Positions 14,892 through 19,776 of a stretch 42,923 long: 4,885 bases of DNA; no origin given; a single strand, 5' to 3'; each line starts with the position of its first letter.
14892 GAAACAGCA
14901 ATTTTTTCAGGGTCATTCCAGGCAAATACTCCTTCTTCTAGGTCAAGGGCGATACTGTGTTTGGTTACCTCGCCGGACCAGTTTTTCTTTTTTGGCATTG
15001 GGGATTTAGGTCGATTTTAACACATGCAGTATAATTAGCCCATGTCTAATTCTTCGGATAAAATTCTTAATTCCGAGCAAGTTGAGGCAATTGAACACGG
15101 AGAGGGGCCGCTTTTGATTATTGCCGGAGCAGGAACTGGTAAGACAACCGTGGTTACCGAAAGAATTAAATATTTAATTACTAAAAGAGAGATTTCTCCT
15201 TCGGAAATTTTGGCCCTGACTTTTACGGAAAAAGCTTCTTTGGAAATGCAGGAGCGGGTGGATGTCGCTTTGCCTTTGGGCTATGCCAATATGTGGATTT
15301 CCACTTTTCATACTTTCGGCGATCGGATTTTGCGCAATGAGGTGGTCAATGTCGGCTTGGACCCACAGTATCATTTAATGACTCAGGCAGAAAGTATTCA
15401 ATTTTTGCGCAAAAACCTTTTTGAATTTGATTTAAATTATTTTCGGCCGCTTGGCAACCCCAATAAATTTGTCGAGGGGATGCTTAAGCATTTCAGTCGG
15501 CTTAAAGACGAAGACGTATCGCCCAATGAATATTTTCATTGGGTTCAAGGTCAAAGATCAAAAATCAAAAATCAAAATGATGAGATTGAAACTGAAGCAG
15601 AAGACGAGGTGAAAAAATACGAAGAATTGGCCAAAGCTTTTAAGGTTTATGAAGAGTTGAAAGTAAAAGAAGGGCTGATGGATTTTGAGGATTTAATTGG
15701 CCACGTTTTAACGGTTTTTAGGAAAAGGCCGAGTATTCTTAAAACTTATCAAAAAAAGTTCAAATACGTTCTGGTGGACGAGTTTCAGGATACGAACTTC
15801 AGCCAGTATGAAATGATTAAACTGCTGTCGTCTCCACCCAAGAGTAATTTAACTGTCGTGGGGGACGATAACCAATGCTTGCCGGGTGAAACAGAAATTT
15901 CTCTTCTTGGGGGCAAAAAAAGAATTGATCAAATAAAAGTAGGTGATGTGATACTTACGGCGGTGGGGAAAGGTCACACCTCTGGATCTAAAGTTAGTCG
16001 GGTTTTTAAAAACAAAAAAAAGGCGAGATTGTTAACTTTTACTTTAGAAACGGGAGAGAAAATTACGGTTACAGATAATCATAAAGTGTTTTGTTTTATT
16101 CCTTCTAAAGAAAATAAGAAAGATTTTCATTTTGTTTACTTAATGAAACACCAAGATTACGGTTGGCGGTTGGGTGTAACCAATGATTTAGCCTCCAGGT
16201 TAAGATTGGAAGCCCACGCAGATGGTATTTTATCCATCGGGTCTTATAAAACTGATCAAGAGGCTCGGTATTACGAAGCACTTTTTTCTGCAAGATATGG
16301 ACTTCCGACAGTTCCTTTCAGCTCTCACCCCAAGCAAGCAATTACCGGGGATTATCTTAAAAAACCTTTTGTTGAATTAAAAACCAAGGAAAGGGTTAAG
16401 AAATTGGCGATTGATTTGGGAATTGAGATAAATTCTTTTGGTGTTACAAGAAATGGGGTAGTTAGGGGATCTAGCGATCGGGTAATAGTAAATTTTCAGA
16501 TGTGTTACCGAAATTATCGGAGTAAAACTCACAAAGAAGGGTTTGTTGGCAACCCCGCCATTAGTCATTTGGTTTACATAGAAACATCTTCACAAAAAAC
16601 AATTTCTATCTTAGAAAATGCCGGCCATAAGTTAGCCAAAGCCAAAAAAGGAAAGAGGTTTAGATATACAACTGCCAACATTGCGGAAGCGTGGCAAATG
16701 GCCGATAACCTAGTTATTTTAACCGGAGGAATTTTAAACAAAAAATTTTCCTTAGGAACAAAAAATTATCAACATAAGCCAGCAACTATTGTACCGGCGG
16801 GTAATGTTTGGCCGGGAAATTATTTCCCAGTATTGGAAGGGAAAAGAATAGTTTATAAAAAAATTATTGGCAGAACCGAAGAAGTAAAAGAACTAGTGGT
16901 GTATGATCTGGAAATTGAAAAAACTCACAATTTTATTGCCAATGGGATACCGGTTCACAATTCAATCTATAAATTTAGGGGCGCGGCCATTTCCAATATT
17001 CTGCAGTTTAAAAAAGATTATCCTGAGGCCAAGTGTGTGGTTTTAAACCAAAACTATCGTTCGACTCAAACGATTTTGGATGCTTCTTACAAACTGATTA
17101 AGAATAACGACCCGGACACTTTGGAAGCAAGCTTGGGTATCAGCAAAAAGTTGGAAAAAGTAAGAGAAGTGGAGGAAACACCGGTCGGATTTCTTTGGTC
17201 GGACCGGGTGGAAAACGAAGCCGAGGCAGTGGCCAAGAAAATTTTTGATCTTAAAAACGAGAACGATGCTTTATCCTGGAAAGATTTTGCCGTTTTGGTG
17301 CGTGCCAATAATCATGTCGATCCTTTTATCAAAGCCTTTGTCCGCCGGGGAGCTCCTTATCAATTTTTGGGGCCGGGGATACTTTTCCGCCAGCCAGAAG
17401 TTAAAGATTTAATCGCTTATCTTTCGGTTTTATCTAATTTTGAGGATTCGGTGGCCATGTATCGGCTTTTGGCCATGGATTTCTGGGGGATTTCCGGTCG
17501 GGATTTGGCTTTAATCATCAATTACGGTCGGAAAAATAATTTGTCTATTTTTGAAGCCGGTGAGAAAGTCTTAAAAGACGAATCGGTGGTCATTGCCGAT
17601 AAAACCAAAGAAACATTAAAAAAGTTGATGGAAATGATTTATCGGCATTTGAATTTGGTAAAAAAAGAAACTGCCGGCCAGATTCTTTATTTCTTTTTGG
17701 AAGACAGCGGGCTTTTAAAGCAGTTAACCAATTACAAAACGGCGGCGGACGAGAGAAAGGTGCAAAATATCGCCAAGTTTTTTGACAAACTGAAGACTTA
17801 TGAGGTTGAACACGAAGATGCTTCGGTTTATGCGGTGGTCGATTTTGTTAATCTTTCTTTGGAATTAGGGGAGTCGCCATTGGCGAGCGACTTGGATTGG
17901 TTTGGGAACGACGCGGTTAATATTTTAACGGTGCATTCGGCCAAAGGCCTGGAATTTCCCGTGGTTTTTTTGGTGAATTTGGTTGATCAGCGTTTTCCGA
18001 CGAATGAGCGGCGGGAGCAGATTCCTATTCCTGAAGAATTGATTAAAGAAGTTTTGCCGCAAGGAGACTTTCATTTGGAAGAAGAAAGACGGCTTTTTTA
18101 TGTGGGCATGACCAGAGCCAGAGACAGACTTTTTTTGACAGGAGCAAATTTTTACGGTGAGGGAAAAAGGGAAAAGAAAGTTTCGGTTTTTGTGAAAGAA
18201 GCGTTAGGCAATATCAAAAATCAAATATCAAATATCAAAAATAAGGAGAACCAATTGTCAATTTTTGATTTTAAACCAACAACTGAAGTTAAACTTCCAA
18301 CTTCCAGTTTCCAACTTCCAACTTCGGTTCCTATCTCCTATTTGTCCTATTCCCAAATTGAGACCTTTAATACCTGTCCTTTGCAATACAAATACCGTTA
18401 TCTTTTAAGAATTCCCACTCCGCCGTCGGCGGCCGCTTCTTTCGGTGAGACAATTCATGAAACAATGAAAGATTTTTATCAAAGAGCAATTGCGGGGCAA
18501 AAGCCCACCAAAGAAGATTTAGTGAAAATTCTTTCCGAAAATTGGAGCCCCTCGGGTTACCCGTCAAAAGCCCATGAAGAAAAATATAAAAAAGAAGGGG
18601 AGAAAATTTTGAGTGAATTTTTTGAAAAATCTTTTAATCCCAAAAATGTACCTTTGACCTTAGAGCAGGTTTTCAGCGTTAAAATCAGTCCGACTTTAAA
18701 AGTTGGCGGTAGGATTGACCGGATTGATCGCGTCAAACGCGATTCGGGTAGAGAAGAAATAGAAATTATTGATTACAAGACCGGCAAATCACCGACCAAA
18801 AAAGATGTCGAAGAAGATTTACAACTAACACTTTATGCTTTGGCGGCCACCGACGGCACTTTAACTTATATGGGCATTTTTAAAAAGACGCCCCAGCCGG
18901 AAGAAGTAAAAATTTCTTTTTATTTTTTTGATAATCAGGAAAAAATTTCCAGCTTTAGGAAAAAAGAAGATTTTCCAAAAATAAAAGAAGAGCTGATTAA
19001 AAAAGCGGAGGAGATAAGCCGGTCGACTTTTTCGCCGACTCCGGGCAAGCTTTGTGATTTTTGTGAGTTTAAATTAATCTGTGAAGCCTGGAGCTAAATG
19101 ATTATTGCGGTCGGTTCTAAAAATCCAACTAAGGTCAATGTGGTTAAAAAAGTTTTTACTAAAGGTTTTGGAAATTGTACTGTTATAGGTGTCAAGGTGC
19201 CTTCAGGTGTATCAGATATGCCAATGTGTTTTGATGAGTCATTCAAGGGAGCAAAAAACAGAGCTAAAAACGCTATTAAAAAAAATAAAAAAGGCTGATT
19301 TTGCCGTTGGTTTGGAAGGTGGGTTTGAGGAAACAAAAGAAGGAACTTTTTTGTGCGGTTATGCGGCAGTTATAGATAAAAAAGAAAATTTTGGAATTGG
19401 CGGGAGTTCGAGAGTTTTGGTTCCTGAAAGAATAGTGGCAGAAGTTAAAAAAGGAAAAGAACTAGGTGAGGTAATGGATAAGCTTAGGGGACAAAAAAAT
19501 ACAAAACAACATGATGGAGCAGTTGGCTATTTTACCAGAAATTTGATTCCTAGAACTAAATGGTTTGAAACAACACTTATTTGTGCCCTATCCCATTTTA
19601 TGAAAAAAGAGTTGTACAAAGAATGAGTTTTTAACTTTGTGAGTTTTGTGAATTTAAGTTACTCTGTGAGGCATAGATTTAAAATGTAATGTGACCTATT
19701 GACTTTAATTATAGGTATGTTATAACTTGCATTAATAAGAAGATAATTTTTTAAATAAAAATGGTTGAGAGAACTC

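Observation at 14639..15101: Mirror-image event at the 5' end: ghost promoter and first ~20 codons displaced by a DUF3175 gene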

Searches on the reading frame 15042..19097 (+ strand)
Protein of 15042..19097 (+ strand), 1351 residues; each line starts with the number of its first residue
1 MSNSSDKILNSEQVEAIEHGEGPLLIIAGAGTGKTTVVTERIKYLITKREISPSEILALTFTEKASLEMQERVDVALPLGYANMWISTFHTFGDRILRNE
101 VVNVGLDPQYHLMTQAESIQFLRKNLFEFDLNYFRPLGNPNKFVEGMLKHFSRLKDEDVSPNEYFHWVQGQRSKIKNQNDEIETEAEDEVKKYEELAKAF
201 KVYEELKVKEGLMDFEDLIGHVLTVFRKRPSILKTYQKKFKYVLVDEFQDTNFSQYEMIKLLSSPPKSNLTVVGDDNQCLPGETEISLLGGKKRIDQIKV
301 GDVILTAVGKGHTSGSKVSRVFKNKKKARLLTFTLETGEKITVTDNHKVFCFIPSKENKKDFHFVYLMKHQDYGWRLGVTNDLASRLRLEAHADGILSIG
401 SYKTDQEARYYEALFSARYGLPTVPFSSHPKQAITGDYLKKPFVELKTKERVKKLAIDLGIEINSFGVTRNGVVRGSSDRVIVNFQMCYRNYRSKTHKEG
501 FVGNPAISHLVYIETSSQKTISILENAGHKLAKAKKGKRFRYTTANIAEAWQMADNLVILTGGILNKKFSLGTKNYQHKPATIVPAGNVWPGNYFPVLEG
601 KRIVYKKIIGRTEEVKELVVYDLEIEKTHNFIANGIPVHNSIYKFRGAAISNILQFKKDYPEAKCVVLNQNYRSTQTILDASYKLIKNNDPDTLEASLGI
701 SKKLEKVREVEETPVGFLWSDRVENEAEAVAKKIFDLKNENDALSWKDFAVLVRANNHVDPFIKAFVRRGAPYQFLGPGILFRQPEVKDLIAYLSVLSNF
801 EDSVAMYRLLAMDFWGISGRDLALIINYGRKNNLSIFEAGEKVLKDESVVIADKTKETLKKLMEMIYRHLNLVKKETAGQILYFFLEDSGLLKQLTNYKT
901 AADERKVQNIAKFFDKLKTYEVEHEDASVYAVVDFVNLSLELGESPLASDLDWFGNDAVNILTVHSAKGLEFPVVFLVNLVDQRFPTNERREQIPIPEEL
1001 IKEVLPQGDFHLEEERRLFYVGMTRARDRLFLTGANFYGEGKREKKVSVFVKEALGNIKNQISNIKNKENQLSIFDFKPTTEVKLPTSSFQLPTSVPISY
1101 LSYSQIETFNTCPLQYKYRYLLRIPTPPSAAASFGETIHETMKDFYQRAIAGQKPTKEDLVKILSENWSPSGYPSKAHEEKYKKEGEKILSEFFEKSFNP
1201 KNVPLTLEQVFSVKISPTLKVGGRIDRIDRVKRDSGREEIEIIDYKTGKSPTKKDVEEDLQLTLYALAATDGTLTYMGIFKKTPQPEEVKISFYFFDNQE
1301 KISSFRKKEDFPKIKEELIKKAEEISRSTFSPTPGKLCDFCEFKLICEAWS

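Call 5: search_protein_families(library=pfam, proteins=[window:15042-19097:+], max_evalue=0.01)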
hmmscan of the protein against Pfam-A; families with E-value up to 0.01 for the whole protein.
window:15042-19097:+ (1351 aa): 11 families
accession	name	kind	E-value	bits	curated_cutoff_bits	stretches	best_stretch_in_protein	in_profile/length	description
PF00580.27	UvrD-helicase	-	4.6e-70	236.8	23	1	9-279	1-251/271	UvrD/REP helicase N-terminal domain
PF13361.12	UvrD_C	-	1.7e-56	192.6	25.6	1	666-1033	1-346/350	UvrD-like helicase C-terminal domain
PF12705.13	PDDEXK_1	-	1.6e-43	149.9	22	1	1101-1348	2-247/247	PD-(D/E)XK nuclease superfamily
PF13245.12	AAA_19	-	4.6e-21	75.8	25.1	1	15-281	3-131/134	AAA domain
PF14890.11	Intein_splicing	-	6e-15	55.8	35.8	1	313-640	33-155/155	Intein splicing domain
PF13538.12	UvrD_C_2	-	3.8e-12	46.3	27.4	2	961-983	4-28/52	UvrD-like helicase C-terminal domain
PF01079.26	Hint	-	1.4e-07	31.8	29.7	1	275-361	9-98/213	Hint module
PF10926.14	DUF2800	-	5.7e-07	29.5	21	1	1101-1349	4-234/368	Protein of unknown function (DUF2800)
PF01443.25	Viral_helicase1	-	9.6e-05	22.7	21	0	957-1031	178-225/228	Viral superfamily 1 RNA helicase core domain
PF13604.12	AAA_30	-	0.00026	21.2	27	0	9-75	2-68/191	AAA domain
PF04851.21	ResIII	-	0.0045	17.3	22.5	0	14-59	16-59/164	Type III restriction enzyme, res subunit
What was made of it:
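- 15042..19097 (+): Functional UvrD-type helicase fused to a PD-(D/E)XK nuclease (1351 aa). A 362-aa intein lies at nt 15876-16961. Pfam domains UvrD-helicase, UvrD_C, PDDEXK_1 and Intein_splicing (call 5).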

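Call 10: find_encoding_contigs(protein=window:15042-19097:+, flank=10000, max_places=6)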
Protein window:15042-19097:+ (1351 aa): 23 contigs read that carry it; 6 places shown.
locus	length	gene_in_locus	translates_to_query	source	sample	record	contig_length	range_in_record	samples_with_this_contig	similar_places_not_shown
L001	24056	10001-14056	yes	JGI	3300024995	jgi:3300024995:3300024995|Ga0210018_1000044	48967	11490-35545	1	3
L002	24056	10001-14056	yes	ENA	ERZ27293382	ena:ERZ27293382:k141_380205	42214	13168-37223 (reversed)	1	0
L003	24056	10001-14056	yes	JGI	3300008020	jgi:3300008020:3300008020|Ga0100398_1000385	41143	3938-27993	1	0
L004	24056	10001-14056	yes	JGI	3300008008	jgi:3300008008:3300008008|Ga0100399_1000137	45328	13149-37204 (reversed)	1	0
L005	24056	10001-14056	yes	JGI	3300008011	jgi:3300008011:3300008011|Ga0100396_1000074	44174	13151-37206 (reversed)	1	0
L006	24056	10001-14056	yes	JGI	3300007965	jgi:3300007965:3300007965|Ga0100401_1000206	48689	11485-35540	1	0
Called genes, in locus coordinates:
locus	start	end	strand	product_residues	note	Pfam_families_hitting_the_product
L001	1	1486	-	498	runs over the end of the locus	-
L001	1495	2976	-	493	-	PF13632:Glyco_trans_2_3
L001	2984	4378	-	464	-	PF00133:tRNA-synt_1, PF09334:tRNA-synt_1g, PF00133:tRNA-synt_1, PF01406:tRNA-synt_1e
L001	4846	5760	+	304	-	PF02646:RmuC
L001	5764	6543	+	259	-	PF03372:Exo_endo_phos, PF22669:Exo_endo_phos2 (weak)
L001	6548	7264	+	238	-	PF08713:DNA_alkylation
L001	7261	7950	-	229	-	PF00486:Trans_reg_C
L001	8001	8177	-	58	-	-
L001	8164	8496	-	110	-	-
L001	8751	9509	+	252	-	-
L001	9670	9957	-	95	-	PF11373:DUF3175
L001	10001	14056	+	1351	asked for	PF00580:UvrD-helicase, PF13245:AAA_19, PF01079:Hint (weak), PF14890:Intein_splicing, PF13361:UvrD_C, PF13538:UvrD_C_2 (faint), PF12705:PDDEXK_1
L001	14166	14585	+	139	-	PF01931:NTPase_I-T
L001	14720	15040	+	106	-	-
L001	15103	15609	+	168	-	-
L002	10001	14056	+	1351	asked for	PF00580:UvrD-helicase, PF13245:AAA_19, PF01079:Hint (weak), PF14890:Intein_splicing, PF13361:UvrD_C, PF13538:UvrD_C_2 (faint), PF12705:PDDEXK_1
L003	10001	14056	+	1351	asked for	PF00580:UvrD-helicase, PF13245:AAA_19, PF01079:Hint (weak), PF14890:Intein_splicing, PF13361:UvrD_C, PF13538:UvrD_C_2 (faint), PF12705:PDDEXK_1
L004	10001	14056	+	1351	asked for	PF00580:UvrD-helicase, PF13245:AAA_19, PF01079:Hint (weak), PF14890:Intein_splicing, PF13361:UvrD_C, PF13538:UvrD_C_2 (faint), PF12705:PDDEXK_1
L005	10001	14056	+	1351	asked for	PF00580:UvrD-helicase, PF13245:AAA_19, PF01079:Hint (weak), PF14890:Intein_splicing, PF13361:UvrD_C, PF13538:UvrD_C_2 (faint), PF12705:PDDEXK_1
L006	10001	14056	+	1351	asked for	PF00580:UvrD-helicase, PF13245:AAA_19, PF01079:Hint (weak), PF14890:Intein_splicing, PF13361:UvrD_C, PF13538:UvrD_C_2 (faint), PF12705:PDDEXK_1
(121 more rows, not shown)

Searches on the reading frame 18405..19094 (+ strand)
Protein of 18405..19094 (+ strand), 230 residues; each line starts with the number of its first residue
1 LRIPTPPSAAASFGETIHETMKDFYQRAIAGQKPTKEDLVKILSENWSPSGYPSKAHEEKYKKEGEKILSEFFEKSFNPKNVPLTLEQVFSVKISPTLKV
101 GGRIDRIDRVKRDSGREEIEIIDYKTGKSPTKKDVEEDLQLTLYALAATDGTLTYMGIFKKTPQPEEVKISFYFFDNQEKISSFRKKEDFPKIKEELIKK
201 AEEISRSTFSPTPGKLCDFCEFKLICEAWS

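Call 28: find_related_loci(query=A2, collection=genome_contigs, flank=10000)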
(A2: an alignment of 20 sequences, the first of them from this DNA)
Query A2 (230 aa) in genome_contigs; peptide patterns used: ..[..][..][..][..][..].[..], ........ (x = any residue, [..] = any of these).
600 stretches matched a pattern (row limit reached: there are more); 484 encode a relative of the query (tblastn E <= 1e-3); the best 80 are kept; 80 distinct loci.
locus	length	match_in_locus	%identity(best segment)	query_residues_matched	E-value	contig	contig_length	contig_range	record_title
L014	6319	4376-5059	74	1-230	1e-117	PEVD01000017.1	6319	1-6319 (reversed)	MAG: Candidatus Shapirobacteria bacterium CG03_land_8_20_14_0_80_40_19 CG03_land_8_20_14_0.80_scaffold_8359_c, whole gen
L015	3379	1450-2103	54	2-230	2e-78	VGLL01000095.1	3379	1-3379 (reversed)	MAG: Candidatus Shapirobacteria bacterium isolate K_DeepCast_150m_m1_139 K_DeepCast_150m_m1_139_Ga0194126_10061281, whol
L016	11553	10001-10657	53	1-230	7e-77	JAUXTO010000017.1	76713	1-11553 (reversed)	MAG: Candidatus Gottesmanbacteria bacterium isolate C13_maxbin.100 C13_k141_312810, whole genome shotgun sequence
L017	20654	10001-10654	51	1-229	2e-75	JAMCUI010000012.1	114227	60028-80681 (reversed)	MAG: Patescibacteria group bacterium isolate FK_Sedi_A_Bin.134 NODE_201_length_114227_cov_16.5394, whole genome shotgun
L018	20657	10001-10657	51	1-230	8e-75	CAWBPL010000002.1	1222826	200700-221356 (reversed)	MAG: Candidatus Gottesmanbacteria bacterium isolate MFD01476.bin.2.135 genome assembly, contig: contig_74641, whole geno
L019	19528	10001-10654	51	1-229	3e-74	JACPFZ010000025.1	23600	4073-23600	MAG: Candidatus Gottesmanbacteria bacterium isolate NC_groundwater_374_Ag_B-0.1um_46_9 GD18-4_B1_scaffold_657983, whole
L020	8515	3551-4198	54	2-230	3e-73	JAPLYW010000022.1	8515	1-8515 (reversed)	MAG: Candidatus Shapirobacteria bacterium isolate LacPavin_0419_WC90_MAG_34_15 LacPavin_0419_WC90_scaffold_616479, whole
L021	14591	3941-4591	52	2-230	3e-71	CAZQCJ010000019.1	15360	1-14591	MAG TPA_asm: uncultured Gammaproteobacteria bacterium isolate SRP067234_co1_244 genome assembly, contig: k99_722074, who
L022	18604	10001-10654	47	1-229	2e-69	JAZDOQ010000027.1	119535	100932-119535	MAG: Candidatus Gottesmanbacteria bacterium isolate MEGAHIT-group-0.784 k141_6039922, whole genome shotgun sequence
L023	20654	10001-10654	49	1-229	3e-69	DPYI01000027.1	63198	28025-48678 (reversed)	MAG TPA_asm: Patescibacteria group bacterium isolate UBA10108 contig_9671, whole genome shotgun sequence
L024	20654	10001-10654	49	1-229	4e-69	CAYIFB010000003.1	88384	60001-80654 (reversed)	MAG TPA_asm: uncultured Gammaproteobacteria bacterium isolate ERP119705_co19_135 genome assembly, contig: NODE_95_length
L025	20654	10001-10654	49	1-229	4e-68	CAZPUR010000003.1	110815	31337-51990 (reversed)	MAG TPA_asm: uncultured Pseudomonadales bacterium isolate binchicken_co34_574 genome assembly, contig: NODE_123_length_1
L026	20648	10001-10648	48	2-229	1e-67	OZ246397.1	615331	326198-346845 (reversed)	MAG: uncultured Gammaproteobacteria bacterium isolate SRP068000_co4_68 genome assembly, chromosome: 1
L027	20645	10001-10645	49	1-229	1e-66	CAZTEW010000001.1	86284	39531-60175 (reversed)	MAG TPA_asm: uncultured Gammaproteobacteria bacterium isolate binchicken_co266_151 genome assembly, contig: NODE_623_len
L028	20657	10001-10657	46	1-230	6e-66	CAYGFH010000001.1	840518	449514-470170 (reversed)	MAG TPA_asm: uncultured Gammaproteobacteria bacterium isolate ERP113451_co1_294 genome assembly, contig: NODE_1_length_8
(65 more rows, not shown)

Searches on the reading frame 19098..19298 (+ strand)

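Call 5: search_protein_families(library=pfam, proteins=[window:19098-19298:+], max_evalue=0.01)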
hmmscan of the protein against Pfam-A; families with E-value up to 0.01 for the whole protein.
window:19098-19298:+ (66 aa): 1 family
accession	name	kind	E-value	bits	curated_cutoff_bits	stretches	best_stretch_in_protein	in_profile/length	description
PF01931.24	NTPase_I-T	-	1.2e-17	64.7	25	1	6-63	1-58/162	Protein of unknown function DUF84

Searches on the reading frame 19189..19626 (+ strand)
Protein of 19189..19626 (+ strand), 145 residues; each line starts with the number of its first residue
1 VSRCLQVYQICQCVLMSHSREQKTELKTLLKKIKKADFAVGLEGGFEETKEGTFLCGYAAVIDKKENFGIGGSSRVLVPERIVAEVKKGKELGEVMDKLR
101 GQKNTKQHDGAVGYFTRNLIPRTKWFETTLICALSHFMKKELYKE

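Call 5: search_protein_families(library=pfam, proteins=[window:19189-19626:+], max_evalue=0.01)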
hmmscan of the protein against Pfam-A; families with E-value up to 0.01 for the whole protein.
window:19189-19626:+ (145 aa): 1 family
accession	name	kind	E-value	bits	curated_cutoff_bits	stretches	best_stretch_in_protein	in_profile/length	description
PF01931.24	NTPase_I-T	-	1.2e-31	110.2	25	1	30-138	55-162/162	Protein of unknown function DUF84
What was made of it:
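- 19098..19626 (+): 3' module 1: an NTPase_I-T (DUF84) gene split by a frameshift. Its ATG directly follows the helicase stop codon. Two ORFs both hit PF01931 (call 5).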
